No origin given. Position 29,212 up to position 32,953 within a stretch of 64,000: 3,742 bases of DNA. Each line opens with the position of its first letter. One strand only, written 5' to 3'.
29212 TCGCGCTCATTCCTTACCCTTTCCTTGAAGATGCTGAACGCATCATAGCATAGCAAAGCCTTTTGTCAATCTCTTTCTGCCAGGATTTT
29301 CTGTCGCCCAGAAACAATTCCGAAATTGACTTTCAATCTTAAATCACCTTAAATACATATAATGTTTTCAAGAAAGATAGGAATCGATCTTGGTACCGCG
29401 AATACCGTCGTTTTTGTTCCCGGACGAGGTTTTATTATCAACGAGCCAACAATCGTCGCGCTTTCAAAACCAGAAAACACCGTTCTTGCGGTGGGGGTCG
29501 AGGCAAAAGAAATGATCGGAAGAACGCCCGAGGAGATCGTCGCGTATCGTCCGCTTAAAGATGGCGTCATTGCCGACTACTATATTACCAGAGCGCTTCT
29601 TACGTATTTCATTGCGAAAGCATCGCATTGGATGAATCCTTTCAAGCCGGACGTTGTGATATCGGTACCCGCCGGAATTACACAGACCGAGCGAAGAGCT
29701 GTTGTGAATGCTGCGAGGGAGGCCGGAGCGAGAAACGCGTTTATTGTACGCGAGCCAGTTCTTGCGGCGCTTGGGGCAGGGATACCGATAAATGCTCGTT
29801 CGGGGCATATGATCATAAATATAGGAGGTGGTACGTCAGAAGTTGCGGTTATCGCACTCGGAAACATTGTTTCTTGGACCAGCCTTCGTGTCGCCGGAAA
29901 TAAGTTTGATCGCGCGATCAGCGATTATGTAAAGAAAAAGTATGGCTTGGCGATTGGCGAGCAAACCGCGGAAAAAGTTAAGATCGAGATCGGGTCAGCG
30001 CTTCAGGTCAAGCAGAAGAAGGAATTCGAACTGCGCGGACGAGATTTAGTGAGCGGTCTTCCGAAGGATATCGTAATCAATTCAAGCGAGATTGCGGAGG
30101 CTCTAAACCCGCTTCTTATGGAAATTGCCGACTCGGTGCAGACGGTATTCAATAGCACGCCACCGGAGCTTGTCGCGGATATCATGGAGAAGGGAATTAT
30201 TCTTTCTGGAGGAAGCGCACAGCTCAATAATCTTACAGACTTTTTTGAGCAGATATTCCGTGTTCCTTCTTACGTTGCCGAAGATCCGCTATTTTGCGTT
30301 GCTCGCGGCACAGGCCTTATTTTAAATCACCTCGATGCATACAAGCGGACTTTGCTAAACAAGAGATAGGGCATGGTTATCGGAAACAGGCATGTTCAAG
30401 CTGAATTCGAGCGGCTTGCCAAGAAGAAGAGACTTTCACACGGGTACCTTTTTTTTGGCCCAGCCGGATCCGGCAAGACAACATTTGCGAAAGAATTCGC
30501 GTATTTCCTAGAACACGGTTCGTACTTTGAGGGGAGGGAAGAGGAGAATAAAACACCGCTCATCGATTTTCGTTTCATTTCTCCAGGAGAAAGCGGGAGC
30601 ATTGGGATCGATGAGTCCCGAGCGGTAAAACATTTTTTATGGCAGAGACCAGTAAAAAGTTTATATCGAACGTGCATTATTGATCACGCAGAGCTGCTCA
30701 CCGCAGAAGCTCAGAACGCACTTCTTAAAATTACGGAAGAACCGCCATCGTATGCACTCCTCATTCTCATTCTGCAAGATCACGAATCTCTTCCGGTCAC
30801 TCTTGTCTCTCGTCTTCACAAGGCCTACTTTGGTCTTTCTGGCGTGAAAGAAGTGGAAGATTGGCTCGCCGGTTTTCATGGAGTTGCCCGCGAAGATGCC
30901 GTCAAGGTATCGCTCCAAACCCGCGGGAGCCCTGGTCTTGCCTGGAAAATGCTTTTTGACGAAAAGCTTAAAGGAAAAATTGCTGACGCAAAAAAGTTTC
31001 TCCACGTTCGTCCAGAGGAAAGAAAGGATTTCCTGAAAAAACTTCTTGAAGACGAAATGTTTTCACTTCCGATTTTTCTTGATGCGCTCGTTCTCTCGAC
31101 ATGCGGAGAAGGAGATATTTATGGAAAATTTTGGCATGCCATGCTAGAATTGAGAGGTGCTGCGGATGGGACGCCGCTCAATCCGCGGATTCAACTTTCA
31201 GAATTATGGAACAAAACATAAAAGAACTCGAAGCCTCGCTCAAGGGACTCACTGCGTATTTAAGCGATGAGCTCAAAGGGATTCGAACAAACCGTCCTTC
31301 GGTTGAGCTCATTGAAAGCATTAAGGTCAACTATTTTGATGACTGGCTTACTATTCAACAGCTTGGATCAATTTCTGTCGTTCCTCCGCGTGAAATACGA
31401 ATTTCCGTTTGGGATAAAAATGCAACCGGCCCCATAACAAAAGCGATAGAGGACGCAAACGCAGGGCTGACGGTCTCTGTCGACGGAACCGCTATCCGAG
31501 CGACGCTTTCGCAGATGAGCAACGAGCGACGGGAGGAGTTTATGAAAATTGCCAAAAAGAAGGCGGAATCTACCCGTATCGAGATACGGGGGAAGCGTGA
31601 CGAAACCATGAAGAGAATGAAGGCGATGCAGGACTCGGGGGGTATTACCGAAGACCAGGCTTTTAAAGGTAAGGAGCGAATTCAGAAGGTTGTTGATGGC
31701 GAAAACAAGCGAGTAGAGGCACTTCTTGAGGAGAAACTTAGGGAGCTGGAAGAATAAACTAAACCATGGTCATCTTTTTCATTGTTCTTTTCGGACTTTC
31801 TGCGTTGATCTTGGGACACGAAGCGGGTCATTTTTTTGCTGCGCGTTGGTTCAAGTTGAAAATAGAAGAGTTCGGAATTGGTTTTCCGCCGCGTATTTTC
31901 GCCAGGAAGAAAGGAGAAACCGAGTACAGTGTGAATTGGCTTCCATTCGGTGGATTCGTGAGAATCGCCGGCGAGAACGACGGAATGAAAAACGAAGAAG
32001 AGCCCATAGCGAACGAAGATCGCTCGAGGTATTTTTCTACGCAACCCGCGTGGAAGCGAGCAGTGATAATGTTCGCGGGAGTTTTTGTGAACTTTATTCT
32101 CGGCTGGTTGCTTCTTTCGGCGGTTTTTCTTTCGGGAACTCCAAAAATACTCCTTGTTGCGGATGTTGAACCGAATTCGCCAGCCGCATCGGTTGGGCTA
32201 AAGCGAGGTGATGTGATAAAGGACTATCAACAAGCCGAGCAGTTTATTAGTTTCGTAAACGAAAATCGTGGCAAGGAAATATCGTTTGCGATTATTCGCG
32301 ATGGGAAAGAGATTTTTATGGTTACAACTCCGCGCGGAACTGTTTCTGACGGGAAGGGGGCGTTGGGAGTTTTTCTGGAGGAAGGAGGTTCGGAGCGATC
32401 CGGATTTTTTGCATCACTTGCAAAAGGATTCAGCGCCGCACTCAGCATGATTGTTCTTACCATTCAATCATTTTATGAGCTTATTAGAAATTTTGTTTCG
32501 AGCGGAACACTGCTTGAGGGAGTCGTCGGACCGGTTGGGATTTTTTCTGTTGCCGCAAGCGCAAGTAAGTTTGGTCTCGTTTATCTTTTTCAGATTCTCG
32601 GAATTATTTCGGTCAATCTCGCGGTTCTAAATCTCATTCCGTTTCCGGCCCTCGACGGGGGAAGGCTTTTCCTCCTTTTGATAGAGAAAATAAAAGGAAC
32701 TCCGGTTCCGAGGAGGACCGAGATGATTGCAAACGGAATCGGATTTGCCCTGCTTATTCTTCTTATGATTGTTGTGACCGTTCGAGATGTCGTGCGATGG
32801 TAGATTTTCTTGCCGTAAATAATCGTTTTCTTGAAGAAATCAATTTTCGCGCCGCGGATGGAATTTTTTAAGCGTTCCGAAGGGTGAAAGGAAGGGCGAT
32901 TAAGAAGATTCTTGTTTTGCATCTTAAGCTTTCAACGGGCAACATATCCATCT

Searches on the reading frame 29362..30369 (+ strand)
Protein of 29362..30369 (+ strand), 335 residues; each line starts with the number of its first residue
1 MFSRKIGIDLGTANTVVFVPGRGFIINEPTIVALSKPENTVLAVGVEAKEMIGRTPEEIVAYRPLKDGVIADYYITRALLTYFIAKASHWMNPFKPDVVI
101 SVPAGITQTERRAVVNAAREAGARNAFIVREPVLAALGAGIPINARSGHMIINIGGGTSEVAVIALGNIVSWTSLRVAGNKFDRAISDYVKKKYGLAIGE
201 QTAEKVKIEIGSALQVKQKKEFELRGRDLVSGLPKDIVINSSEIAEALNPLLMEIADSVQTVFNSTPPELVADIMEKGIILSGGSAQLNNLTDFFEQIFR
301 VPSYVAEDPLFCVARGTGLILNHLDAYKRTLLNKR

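Call 14: search_protein_families(library=pfam, proteins=[window:29362-30369:+], max_evalue=0.001)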
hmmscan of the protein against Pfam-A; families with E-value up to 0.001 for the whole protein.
window:29362-30369:+ (335 aa): 4 families
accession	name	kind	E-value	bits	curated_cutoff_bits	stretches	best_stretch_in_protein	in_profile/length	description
PF06723.19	MreB_Mbl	-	1.4e-128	428.8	27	1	4-328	2-326/327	MreB/Mbl protein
PF00012.26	HSP70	-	2.1e-14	53.1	20.6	1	76-319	114-370/599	Hsp70 protein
PF14450.12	FtsA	-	8.1e-13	49.3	31.8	1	151-314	2-125/127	Cell division protein FtsA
PF00022.25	Actin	-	1.3e-07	31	27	1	29-193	31-190/410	Actin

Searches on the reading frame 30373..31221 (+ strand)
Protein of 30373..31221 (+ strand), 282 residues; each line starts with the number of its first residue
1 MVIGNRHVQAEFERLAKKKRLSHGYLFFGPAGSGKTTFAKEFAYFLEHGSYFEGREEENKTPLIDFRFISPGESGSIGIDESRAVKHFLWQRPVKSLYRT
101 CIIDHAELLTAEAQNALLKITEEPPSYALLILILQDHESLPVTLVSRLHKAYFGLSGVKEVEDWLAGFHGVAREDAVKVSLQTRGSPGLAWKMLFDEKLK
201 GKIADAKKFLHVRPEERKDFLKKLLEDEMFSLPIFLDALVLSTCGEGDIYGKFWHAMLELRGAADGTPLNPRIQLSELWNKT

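Call 60: search_protein_families(library=pfam, proteins=[window:30373-31221:+], max_evalue=0.001)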
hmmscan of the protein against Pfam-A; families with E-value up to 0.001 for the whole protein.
window:30373-31221:+ (282 aa): 1 family
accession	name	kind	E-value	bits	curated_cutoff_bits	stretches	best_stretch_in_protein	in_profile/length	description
PF13177.12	DNA_pol3_delta2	-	2.2e-27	96.4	27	1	6-151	3-155/161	DNA polymerase III, delta subunit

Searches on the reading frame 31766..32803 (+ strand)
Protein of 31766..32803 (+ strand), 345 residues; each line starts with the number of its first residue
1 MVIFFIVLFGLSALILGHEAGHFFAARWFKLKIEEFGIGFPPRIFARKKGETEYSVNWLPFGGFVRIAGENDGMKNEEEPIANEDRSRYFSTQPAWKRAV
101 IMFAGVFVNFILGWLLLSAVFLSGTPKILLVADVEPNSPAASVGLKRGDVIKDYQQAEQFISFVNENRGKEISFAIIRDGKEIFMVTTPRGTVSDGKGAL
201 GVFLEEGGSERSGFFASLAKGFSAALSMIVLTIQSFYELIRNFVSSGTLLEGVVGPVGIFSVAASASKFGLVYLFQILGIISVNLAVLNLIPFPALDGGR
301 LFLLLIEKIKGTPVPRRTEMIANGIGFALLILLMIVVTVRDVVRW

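Call 60: search_protein_families(library=pfam, proteins=[window:31766-32803:+], max_evalue=0.001)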
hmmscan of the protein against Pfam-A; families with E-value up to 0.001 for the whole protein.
window:31766-32803:+ (345 aa): 3 families
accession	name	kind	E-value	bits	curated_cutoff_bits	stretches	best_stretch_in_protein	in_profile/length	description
PF02163.28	Peptidase_M50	-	2.7e-57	194.1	27.2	1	8-333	3-221/221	Peptidase family M50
PF17820.7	PDZ_6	-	0.00067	19.8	27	0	131-151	2-22/54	PDZ domain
PF13180.12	PDZ_2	-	0.00082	20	27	0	128-182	13-73/80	PDZ domain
